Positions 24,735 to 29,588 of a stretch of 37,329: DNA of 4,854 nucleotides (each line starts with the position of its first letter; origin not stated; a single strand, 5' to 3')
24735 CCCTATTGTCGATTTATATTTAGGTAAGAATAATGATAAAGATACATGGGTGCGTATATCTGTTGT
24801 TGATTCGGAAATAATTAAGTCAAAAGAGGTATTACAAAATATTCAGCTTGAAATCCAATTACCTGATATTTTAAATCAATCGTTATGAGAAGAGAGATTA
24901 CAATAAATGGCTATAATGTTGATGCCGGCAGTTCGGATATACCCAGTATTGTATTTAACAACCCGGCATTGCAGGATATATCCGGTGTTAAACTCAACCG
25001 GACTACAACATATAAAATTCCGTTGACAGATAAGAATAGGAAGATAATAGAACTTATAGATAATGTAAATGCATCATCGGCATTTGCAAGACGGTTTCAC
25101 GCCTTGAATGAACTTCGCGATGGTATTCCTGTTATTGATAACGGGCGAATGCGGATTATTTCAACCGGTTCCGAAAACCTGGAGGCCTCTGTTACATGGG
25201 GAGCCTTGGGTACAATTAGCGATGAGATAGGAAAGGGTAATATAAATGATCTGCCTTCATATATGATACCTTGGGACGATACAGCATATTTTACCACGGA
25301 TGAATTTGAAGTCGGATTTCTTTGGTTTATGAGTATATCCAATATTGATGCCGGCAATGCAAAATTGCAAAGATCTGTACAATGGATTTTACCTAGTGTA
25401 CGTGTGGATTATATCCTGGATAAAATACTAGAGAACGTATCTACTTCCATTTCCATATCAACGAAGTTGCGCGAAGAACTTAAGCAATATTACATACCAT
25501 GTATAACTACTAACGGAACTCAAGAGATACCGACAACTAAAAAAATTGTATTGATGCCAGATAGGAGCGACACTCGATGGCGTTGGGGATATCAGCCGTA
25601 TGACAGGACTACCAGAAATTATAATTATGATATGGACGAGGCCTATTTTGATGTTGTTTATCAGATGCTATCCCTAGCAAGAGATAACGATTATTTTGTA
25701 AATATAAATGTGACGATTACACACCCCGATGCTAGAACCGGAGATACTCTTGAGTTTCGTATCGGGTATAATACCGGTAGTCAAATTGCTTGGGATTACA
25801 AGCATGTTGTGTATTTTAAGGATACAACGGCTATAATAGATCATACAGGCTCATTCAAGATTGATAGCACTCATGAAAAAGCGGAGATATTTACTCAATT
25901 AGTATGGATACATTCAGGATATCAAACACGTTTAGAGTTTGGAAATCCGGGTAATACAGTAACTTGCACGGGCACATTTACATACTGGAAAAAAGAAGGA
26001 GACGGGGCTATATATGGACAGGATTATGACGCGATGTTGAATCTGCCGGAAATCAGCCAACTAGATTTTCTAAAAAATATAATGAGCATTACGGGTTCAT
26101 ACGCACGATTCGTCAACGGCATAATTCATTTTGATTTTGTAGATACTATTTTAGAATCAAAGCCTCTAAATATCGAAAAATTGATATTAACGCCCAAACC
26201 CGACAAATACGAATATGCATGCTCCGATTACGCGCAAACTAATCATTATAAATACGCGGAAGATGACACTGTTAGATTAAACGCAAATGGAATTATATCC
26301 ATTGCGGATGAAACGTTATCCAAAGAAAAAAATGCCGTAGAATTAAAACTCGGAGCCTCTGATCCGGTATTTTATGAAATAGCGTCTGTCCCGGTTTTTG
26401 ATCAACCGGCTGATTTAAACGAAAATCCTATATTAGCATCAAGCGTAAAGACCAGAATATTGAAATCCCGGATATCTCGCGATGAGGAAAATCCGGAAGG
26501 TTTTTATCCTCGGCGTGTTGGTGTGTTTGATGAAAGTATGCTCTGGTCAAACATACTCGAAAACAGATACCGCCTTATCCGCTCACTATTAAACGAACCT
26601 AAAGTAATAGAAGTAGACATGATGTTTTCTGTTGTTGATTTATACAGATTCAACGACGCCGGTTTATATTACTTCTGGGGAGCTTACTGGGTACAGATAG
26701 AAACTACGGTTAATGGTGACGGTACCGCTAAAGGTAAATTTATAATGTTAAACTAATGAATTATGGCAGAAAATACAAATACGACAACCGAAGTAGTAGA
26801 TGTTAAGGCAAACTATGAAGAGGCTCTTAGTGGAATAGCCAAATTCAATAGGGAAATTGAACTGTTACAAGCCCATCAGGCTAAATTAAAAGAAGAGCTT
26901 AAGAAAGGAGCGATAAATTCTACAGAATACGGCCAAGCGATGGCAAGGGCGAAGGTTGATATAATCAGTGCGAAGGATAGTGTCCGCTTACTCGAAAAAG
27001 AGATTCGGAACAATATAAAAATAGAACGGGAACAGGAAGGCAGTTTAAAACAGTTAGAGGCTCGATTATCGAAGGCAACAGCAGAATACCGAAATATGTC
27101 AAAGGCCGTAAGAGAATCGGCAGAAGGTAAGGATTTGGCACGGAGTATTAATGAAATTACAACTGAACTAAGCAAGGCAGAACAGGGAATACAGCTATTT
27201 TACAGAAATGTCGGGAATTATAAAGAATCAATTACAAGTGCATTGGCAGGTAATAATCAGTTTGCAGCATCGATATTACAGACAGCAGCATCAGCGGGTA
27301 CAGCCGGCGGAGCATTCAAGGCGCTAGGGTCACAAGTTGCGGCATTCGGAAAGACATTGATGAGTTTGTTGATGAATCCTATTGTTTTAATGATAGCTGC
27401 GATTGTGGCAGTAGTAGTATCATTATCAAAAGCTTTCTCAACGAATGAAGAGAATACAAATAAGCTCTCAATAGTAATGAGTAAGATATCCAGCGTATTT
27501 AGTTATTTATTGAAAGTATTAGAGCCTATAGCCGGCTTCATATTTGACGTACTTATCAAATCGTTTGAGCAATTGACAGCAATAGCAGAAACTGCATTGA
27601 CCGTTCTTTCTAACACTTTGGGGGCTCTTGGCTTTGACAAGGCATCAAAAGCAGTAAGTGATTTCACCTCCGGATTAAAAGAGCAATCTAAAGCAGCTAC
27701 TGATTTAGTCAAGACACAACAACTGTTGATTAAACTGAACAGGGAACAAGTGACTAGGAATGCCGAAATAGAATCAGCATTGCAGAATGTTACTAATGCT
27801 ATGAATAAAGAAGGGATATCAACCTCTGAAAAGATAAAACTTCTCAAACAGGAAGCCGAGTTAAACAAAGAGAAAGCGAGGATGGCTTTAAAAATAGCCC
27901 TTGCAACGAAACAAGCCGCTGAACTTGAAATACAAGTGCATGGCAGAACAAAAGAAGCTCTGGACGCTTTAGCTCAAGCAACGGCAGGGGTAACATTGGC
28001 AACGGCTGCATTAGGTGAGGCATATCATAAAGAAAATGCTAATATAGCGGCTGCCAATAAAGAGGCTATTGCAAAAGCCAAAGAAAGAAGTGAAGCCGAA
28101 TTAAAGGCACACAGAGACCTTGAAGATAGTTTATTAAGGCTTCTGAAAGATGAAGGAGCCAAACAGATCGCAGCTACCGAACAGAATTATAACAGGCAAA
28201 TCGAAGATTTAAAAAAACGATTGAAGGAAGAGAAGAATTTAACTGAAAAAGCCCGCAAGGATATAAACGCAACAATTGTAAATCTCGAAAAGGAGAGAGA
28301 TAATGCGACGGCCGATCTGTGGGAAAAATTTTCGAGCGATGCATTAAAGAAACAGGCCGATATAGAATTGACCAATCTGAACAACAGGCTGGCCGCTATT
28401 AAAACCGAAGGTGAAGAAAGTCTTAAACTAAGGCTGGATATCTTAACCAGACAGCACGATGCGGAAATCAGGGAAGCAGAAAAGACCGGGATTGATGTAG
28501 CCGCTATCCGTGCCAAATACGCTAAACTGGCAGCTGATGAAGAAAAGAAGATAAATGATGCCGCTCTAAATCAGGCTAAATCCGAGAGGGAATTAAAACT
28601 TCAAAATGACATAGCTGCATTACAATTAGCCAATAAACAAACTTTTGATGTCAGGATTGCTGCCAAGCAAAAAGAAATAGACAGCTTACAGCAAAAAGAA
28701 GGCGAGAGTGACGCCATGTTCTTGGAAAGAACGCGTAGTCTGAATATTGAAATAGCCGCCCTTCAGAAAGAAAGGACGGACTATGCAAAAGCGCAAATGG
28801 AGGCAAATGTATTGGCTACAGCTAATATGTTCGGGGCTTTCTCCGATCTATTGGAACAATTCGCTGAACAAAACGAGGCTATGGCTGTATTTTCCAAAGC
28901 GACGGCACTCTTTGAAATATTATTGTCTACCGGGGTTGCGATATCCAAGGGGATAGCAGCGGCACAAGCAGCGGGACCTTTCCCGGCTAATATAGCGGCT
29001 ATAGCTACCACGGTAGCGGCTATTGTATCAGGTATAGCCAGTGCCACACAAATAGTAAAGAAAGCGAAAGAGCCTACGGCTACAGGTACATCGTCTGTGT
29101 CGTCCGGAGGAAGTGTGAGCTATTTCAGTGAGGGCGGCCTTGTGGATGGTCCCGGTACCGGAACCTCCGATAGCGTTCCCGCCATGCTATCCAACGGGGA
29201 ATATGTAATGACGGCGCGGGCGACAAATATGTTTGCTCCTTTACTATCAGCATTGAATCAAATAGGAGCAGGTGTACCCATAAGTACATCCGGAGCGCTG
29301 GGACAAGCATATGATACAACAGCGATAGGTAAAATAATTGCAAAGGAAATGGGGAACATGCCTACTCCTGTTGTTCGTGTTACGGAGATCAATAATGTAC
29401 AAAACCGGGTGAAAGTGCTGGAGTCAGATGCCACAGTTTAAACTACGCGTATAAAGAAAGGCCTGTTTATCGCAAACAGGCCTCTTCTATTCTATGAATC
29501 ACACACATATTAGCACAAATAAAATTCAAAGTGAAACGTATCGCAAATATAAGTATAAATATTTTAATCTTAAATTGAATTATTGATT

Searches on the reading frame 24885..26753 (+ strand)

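Call 10: search_protein_families(library=phrogs, proteins=[window:24885-26753:+], max_evalue=0.001)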
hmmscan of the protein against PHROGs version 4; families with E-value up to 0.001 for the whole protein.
window:24885-26753:+ (623 aa): 1 family
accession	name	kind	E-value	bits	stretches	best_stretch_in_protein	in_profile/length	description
phrog_33698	-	unknown function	3.4e-44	152.4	2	324-621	321-616/621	-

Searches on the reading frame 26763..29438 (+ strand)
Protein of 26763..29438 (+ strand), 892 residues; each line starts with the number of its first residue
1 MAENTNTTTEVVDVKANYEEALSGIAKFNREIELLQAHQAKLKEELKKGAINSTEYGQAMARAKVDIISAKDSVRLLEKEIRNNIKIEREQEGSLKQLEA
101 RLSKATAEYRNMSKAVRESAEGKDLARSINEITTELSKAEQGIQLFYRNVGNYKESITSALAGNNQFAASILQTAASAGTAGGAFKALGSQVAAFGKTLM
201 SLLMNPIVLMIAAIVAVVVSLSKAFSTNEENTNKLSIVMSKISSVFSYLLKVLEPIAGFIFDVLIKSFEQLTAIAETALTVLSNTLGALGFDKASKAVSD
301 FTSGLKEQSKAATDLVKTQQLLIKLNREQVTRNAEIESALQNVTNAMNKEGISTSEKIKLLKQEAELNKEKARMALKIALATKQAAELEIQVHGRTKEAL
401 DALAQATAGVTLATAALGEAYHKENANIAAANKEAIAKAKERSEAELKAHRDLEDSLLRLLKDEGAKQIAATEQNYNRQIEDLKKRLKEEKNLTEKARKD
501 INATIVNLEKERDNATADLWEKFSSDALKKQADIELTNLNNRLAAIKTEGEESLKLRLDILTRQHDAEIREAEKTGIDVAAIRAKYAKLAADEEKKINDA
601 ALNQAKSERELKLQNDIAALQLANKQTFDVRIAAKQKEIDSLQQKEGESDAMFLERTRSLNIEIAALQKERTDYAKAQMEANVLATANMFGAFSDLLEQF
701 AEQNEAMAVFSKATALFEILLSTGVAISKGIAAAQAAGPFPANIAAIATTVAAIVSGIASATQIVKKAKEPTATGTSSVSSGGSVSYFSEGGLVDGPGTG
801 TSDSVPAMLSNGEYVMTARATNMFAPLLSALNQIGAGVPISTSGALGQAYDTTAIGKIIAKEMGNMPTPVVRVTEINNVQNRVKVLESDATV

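Call 10: search_protein_families(library=phrogs, proteins=[window:26763-29438:+], max_evalue=0.001)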
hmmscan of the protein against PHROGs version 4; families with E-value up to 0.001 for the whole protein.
window:26763-29438:+ (892 aa): 12 families
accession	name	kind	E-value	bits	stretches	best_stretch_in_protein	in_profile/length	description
phrog_37298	-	unknown function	6.2e-114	383.1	2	431-889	644-1085/1088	-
phrog_24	-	tail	2.6e-14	53.3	2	379-833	496-977/1151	tail length tape measure protein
phrog_25241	-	tail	1.6e-11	44.5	1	571-883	489-771/810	tail length tape measure protein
phrog_971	-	lysis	1.2e-09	38.4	1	746-852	744-868/1338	endolysin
phrog_13338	-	unknown function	1.5e-07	31.1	1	678-835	697-831/903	-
phrog_3336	-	tail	2.9e-07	30.5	1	161-881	291-1016/1051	tail length tape measure protein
phrog_5448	-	tail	3.7e-07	28.4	1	787-820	2282-2315/3103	tail length tape measure protein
phrog_6090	-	tail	9.1e-07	27.8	1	787-822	1096-1131/1853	tail length tape measure protein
phrog_11341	-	unknown function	1.2e-06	28.7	1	786-841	10-63/678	-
phrog_339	-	tail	2.8e-05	23.5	1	168-855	405-1048/1123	tail length tape measure protein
phrog_991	-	tail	0.00013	20.6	1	44-299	497-737/1966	tail length tape measure protein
phrog_1272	-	tail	0.00015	20.6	1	130-312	559-757/1606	tail length tape measure protein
